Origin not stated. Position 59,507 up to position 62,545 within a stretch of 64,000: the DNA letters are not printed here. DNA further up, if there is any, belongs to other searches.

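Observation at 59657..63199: Operon of two small anchored proteins plus a 912-aa Cys-rich, FN3-like surface protein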

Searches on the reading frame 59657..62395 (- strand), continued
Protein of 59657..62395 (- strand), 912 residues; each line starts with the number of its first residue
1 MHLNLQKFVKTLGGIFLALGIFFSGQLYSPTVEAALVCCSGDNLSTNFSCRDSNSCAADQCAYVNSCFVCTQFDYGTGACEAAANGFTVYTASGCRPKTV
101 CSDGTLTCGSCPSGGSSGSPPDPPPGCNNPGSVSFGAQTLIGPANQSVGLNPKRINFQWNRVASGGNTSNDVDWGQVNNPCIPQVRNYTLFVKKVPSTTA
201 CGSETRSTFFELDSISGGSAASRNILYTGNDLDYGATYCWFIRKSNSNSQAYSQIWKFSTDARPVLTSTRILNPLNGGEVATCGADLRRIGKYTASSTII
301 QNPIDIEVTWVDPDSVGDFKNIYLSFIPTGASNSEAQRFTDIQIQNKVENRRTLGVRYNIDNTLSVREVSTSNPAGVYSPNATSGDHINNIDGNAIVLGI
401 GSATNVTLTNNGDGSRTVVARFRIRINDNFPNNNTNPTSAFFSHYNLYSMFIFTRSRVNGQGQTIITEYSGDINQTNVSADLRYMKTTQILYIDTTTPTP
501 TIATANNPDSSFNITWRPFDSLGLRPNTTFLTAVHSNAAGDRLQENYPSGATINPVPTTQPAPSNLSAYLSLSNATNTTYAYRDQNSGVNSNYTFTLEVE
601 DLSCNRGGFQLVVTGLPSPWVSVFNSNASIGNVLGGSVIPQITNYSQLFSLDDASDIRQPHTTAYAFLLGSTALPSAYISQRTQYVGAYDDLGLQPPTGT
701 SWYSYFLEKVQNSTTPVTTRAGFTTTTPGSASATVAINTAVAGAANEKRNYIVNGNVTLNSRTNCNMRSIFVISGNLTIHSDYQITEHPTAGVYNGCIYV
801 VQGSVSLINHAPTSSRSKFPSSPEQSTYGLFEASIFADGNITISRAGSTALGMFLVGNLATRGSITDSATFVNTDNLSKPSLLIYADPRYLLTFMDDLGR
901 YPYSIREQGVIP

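Call 39: find_encoding_contigs(protein=P0009, flank=8000, max_places=2)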
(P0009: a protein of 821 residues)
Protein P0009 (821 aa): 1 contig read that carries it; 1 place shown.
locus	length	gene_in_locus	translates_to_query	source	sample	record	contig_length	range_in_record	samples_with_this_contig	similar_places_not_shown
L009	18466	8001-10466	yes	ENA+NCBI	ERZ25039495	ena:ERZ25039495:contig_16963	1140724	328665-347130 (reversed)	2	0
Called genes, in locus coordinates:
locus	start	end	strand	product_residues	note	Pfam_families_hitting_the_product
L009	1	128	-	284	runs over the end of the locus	PF02673:BacA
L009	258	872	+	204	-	PF27226:AF_1845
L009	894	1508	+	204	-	PF27226:AF_1845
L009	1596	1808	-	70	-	PF02502:LacAB_rpiB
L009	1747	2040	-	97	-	PF02502:LacAB_rpiB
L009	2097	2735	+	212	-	-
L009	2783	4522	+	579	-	PF01807:Zn_ribbon_DnaG, PF08275:DNAG_N, PF01751:Toprim, PF13155:Toprim_2, PF13662:Toprim_4, PF10410:DnaB_bind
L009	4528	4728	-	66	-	PF00468:Ribosomal_L34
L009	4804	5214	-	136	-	-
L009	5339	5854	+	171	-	PF01245:Ribosomal_L19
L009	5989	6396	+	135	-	PF11969:DcpS_C, PF01230:HIT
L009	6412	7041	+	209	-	PF01351:RNase_HII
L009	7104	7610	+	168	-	-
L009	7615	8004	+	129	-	-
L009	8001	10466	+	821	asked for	-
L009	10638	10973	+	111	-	-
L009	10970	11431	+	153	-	-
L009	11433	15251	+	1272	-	PF13385:Laminin_G_3, PF07953:Toxin_R_bind_N, PF13385:Laminin_G_3, PF02210:Laminin_G_2 (weak)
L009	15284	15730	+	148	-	PF01458:SUFBD_core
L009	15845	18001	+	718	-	PF00009:GTP_EFTU, PF22042:EF-G_D2, PF03144:GTP_EFTU_D2, PF14492:EFG_III, PF03764:EFG_IV, PF00679:EFG_C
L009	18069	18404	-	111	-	-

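Call 44: predict_structure(alignment_id=A5)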
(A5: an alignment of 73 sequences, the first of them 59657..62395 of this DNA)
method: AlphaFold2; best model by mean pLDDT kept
length: 912 residues; sequences in the alignment: 73
mean_pLDDT: 81.4   pTM: 0.61
mean pLDDT of the five models: 81.4, 80.2, 79.4, 78.4, 78.1
residues with pLDDT >= 90: 464; 70-90: 224; 50-70: 140; < 50: 84
segments of 3 or more residues with pLDDT < 50: 1-4, 22-52, 56-65, 114-123, 470-479, 904-912
pLDDT, mean of each block of 10 residues (from residue 1): 48 58 42 39 44 48 54 58 55 58 64 48 49 80 93 91 68 63 83 96 96 81 85 94 90 96 92 88 82 91 96 86 92 78 93 95 86 93 96 96 95 93 96 58 86 71 57 43 89 93 88 94 80 93 92 94 84 88 83 94 92 84 91 83 82 76 92 88 89 81 93 90 69 82 95 96 93 97 94 95 96 81 86 96 88 94 88 84 93 86 48 48
secondary structure, 60 per line:
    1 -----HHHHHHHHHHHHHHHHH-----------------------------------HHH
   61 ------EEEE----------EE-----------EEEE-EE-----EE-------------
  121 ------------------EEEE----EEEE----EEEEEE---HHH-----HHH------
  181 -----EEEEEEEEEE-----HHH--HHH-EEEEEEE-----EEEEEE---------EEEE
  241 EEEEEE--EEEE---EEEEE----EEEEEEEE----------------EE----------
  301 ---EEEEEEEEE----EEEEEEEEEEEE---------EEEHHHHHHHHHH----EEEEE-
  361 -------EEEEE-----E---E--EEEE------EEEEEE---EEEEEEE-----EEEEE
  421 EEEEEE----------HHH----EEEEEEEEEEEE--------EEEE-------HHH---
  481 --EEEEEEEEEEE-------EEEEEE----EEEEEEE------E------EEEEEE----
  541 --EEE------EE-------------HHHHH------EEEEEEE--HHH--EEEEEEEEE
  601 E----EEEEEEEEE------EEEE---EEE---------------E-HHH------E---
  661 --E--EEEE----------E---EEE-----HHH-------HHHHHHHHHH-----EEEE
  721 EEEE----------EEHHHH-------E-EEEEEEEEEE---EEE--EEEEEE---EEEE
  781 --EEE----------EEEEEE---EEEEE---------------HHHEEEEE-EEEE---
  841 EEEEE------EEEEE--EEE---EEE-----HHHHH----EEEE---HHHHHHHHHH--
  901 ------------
elements in order (helices of 4 or more, strands of 3 or more residues): H6-22 E67-70 E94-97 E139-142 E147-150 E155-160 E186-195 E210-216 E222-227 E237-246 E249-252 E256-260 E265-272 E304-312 E317-328 E338-340 H341-350 E355-359 E368-372 E385-388 E395-400 E404-410 E416-426 E444-455 E464-467 E483-493 E501-506 E511-517 E531-536 E543-545 H567-571 E578-584 E592-601 E606-614 E621-624 E628-630 E666-669 E684-686 H702-711 E717-724 H737-740 E750-759 E763-765 E768-773 E777-780 E783-785 E796-801 E805-809 E828-832 E834-837 E841-845 E852-856 E859-861 E865-867 H873-877 E882-885 H889-898

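Call 47: fold_search(model_id=the predicted structure, library=pdb)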
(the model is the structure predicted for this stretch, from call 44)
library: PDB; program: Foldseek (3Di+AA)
matches with E <= 10: 1422; with E <= 0.001: 84
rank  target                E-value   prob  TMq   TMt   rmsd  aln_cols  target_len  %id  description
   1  3e0g_A                3.1e-07  1.00  0.10  0.16  20.1       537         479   11  Structure of the Leukemia Inhibitory Factor Receptor (LIF-R) domains D1-D5 (released 2008-09-23)
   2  6i60_A                4.7e-07  1.00  0.11  0.11  24.9       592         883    9  Structure of alpha-L-rhamnosidase from Dictyoglumus thermophilum (released 2019-02-06)
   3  8dh8_A                2.6e-06  0.98  0.10  0.12  22.2       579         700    8  Leptin-bound leptin receptor complex-full ECD (released 2023-04-19)
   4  6avu_A                5.9e-06  0.99  0.12  0.12  15.5       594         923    7  Human alpha-V beta-3 Integrin (open conformation) in complex with the therapeutic antibody LM609 (released 2017-11-01)
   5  8peq_B                7.1e-06  1.00  0.11  0.26  14.9       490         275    9  Complex of diubiquitin-derived artificial binding protein (Affilin) variant Af2 with its target oncofetal fibronectin  (released 2024-06-26)
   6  8v29_C                7.1e-06  0.82  0.08  0.09  27.9       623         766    9  Cryo-EM structure of human type I OSM receptor complex: model for full extracellular assembly (released 2024-11-20)
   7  6avr_A                8.3e-06  0.98  0.13  0.12  16.9       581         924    8  Human alpha-V beta-3 Integrin (intermediate conformation) in complex with the therapeutic antibody LM609 (released 2017-11-01)
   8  7tyj_B                9.1e-06  1.00  0.18  0.34  13.1       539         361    8  Cryo-EM Structure of insulin receptor-related receptor (IRR) in apo-state captured at pH 7. The 3D refinement was focu (released 2023-02-15)
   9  5jpm_A                1.5e-05  0.98  0.09  0.12  30.7       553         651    8  Structure of the complex of human complement C4 with MASP-2 rebuilt using iMDFF (released 2016-08-10)
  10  6avq_A                1.5e-05  0.97  0.12  0.12  18.1       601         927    8  The Therapeutic Antibody LM609 Selectively Inhibits Ligand Binding to Human alpha-V beta-3 Integrin via Steric Hindran (released 2017-11-01)
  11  4p99_A                1.5e-05  0.96  0.10  0.18  31.1       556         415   12  Ca2+-stabilized adhesin helps an Antarctic bacterium reach out and bind ice (released 2014-06-18)
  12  8d74_B                1.6e-05  0.98  0.10  0.21  22.3       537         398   11  Cryo-EM structure of human CNTF signaling complex: model containing the interaction core region (released 2023-03-29)
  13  6i60_B                2.0e-05  0.97  0.10  0.10  26.1       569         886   10  Structure of alpha-L-rhamnosidase from Dictyoglumus thermophilum (released 2019-02-06)
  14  5e4s                  2.2e-05  1.00  0.12  0.27  15.2       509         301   10  Crystal structure of mouse CNTN4 FN1-FN3 domains (released 2016-08-31)
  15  8beg_A                2.4e-05  1.00  0.21  0.27  13.4       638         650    8  Structure of Ig-like domains from PrgB (released 2022-11-30)
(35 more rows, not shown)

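Call 53: fold_search(model_id=the predicted structure, library=viral)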
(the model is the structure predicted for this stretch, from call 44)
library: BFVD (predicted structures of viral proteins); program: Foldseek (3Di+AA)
matches with E <= 10: 671; with E <= 0.001: 76
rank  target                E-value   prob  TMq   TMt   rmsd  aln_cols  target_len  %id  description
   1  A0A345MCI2            1.1e-07  1.00  0.11  0.12  24.0       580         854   10  Minor tail protein [Gordonia phage Teatealatte]
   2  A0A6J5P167            1.3e-07  0.98  0.12  0.09  28.5       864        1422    9  Fibronectin type III [uncultured Caudovirales phage]
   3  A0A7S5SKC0            5.1e-07  1.00  0.11  0.11  26.1       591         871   12  (no name in the UniProt tables at hand)
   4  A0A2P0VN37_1          5.6e-07  1.00  0.11  0.13  28.0       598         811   11  Concanavalin A-like lectin/glucanase domain-containing protein [Tetraselmis virus 1]
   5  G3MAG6                7.8e-07  1.00  0.13  0.11  14.3       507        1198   11  Gp425 [Bacillus phage G]
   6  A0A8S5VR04            9.0e-07  1.00  0.13  0.12  23.7       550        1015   10  (no name in the UniProt tables at hand)
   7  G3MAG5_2              1.1e-06  1.00  0.15  0.16  13.4       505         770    9  Gp424 [Bacillus phage G]
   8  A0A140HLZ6            1.2e-06  1.00  0.11  0.11  25.8       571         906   12  Peptidase S74 domain-containing protein [Bacillus phage Deep Blue]
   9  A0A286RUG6            1.5e-06  1.00  0.13  0.16  20.8       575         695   10  Envelope glycoprotein C [Beluga whale alphaherpesvirus 1]
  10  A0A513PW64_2          1.9e-06  0.99  0.12  0.09  29.6       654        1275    9  Big-1 domain-containing protein [Vibrio phage 2 TSL-2019]
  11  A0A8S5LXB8            2.0e-06  1.00  0.13  0.18  23.1       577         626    8  Uncharacterized protein [Siphoviridae sp. ctRiO19]
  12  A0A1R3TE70            2.2e-06  1.00  0.14  0.21  21.7       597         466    9  Envelope glycoprotein C [Spheniscid alphaherpesvirus 1]
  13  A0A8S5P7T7            2.7e-06  1.00  0.12  0.12  19.1       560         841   10  FN3 [Siphoviridae sp. ctmYS12]
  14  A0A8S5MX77            3.0e-06  1.00  0.12  0.16  17.6       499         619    7  Interleukin-6 receptor subunit beta Receptor, Fibronectin Type III [Siphoviridae sp. ct91l7]
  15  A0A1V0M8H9            4.5e-06  1.00  0.13  0.17  24.2       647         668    9  Envelope glycoprotein C [Columbid alphaherpesvirus 1]
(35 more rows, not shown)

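Call 62: find_encoding_contigs(protein=P0013, flank=6000, max_places=1)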
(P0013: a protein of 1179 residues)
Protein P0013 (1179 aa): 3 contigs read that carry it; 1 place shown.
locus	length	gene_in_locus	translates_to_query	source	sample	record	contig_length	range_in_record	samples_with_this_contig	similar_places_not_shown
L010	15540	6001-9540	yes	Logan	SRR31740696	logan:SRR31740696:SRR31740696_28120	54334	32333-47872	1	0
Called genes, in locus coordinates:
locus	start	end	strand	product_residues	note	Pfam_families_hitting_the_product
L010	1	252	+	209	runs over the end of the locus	PF27226:AF_1845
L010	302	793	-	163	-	PF02502:LacAB_rpiB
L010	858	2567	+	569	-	PF01807:Zn_ribbon_DnaG, PF08275:DNAG_N, PF01751:Toprim, PF13155:Toprim_2, PF13662:Toprim_4, PF10410:DnaB_bind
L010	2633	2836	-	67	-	PF00468:Ribosomal_L34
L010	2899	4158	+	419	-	-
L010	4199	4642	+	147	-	PF01245:Ribosomal_L19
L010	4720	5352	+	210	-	PF01351:RNase_HII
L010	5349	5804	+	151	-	PF01458:SUFBD_core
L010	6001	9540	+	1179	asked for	-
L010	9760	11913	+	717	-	PF00009:GTP_EFTU, PF22042:EF-G_D2, PF03144:GTP_EFTU_D2, PF14492:EFG_III, PF03764:EFG_IV, PF00679:EFG_C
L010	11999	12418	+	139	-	-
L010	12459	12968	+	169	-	-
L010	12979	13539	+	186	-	-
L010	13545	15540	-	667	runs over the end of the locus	PF09972:DUF2207, PF13620:CarboxypepD_reg (faint), PF13715:CarbopepD_reg_2 (weak), PF20990:DUF2207_C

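Call 63: find_encoding_contigs(protein=P0017, flank=6000, max_places=1)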
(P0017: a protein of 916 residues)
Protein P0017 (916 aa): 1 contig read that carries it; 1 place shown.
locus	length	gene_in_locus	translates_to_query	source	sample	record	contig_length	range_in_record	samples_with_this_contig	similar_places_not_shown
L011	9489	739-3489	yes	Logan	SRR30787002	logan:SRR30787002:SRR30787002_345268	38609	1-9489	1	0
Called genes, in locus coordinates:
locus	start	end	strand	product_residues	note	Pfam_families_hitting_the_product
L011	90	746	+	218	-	-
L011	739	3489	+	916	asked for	-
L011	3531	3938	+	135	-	PF13473:Cupredoxin_1 (weak)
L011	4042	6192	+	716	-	PF00009:GTP_EFTU, PF22042:EF-G_D2, PF03144:GTP_EFTU_D2, PF14492:EFG_III, PF03764:EFG_IV, PF00679:EFG_C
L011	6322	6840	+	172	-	-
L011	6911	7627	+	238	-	-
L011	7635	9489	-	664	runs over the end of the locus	PF13715:CarbopepD_reg_2 (faint), PF09972:DUF2207, PF20990:DUF2207_C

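Call 64: find_encoding_contigs(protein=P0044, flank=6000, max_places=1)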
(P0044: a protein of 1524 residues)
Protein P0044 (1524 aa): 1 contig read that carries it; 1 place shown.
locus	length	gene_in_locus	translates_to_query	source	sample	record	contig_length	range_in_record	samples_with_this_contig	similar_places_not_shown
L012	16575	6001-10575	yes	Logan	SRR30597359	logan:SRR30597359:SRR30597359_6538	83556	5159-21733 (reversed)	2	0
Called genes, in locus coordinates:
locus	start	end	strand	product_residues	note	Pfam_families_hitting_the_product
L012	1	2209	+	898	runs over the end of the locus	-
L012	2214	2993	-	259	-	PF01522:Polysacc_deac_1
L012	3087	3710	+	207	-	-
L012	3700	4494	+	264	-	-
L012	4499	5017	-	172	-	-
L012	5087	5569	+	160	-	-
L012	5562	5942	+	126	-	-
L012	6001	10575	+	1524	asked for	PF00754:F5_F8_type_C, PF22633:F5_F8_type_C_2, PF00754:F5_F8_type_C, PF22633:F5_F8_type_C_2, PF00754:F5_F8_type_C, PF22633:F5_F8_type_C_2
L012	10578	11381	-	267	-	PF01509:TruB_N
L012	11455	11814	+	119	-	PF13560:HTH_31, PF01381:HTH_3, PF12844:HTH_19 (weak)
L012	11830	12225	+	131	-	PF13473:Cupredoxin_1 (weak)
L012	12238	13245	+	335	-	PF00403:HMA (weak), PF13386:DsbD_2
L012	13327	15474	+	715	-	PF00009:GTP_EFTU, PF22042:EF-G_D2, PF03144:GTP_EFTU_D2, PF14492:EFG_III, PF03764:EFG_IV, PF00679:EFG_C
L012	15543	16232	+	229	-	PF01510:Amidase_2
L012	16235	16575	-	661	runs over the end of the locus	PF09972:DUF2207, PF20990:DUF2207_C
